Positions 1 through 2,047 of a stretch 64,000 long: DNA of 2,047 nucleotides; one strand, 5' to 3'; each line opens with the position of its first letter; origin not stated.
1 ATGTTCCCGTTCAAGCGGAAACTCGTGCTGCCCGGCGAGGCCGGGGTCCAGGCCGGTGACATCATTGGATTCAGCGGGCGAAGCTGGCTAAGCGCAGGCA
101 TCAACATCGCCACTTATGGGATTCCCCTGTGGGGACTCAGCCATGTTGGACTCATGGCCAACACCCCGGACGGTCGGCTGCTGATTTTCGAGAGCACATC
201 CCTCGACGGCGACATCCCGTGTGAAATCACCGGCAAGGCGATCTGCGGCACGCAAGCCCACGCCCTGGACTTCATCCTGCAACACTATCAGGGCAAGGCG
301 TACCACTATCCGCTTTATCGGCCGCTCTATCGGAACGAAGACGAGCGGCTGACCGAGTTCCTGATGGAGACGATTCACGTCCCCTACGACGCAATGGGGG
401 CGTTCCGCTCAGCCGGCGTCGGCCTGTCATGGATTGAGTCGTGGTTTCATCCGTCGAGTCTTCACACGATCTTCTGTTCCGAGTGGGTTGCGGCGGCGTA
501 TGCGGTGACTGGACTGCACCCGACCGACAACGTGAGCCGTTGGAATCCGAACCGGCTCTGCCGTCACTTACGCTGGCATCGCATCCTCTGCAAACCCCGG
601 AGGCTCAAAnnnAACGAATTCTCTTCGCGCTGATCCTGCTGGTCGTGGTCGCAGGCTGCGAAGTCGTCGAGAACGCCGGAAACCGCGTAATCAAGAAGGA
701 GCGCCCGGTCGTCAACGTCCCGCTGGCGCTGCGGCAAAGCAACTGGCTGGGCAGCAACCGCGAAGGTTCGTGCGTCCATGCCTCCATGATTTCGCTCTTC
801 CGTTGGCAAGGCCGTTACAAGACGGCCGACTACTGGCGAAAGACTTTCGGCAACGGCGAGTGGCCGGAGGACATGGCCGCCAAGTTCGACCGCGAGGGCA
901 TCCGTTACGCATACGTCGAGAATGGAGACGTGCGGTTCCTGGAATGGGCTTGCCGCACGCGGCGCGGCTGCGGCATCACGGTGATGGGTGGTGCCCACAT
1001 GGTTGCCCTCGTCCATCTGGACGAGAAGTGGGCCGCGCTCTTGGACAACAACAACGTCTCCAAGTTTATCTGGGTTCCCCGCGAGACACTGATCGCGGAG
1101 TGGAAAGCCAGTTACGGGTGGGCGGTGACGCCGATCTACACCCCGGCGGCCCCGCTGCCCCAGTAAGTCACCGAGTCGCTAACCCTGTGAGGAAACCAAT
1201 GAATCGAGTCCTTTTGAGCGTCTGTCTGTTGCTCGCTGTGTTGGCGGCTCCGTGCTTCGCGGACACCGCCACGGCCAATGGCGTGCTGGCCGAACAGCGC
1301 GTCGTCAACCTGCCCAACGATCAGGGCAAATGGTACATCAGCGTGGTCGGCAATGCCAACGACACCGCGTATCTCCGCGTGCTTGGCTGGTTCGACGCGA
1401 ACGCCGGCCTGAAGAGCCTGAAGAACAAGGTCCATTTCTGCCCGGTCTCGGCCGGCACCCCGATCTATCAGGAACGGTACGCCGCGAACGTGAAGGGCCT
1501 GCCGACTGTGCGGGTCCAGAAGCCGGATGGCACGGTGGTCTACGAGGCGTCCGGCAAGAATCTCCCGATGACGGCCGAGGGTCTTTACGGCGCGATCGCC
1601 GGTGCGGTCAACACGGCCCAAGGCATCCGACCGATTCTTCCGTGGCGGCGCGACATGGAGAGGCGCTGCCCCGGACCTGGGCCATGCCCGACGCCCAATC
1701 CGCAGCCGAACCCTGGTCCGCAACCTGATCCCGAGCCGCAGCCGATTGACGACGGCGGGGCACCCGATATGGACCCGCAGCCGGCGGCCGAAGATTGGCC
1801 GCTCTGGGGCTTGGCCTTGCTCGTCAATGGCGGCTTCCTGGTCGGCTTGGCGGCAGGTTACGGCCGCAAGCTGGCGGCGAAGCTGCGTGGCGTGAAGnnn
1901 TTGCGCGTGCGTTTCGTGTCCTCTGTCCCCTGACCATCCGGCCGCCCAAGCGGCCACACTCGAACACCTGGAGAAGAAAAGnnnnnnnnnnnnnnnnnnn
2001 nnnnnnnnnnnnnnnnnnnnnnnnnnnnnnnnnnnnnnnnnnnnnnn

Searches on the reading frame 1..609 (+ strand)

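Call 77: search_protein_families(library=phrogs, proteins=[window:1-609:+], max_evalue=0.001)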
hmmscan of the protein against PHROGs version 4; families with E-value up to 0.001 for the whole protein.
window:1-609:+ (203 aa): 1 family
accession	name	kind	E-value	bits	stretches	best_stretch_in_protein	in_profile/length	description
phrog_1128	-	moron, auxiliary metabolic gene and host takeover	3.6e-08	34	1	95-195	78-173/381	enoyl-CoA hydratase/carnithine racemase-like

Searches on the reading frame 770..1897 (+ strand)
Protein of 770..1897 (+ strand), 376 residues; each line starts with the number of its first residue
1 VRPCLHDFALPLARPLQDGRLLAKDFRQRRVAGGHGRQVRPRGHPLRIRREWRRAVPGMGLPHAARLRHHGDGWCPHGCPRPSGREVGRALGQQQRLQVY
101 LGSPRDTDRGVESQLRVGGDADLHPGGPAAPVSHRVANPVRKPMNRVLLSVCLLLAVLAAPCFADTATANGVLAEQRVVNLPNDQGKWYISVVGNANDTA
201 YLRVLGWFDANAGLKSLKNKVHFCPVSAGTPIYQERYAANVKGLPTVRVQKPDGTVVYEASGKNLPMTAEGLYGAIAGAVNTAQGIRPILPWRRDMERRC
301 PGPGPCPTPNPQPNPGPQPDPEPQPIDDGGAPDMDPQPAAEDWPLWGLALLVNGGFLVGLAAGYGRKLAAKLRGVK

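Call 11: search_protein_families(library=pfam, proteins=[window:770-1897:+], max_evalue=0.01)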
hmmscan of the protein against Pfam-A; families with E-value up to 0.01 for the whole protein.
window:770-1897:+ (376 aa): 1 family
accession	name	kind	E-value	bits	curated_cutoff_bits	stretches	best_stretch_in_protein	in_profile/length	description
PF05887.16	Trypan_PARP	-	0.0023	18.4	100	1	302-344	66-109/134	Procyclic acidic repetitive protein (PARP)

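Call 77: search_protein_families(library=phrogs, proteins=[window:770-1897:+], max_evalue=0.001)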
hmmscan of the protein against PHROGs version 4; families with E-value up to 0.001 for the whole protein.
window:770-1897:+ (376 aa): 0 families
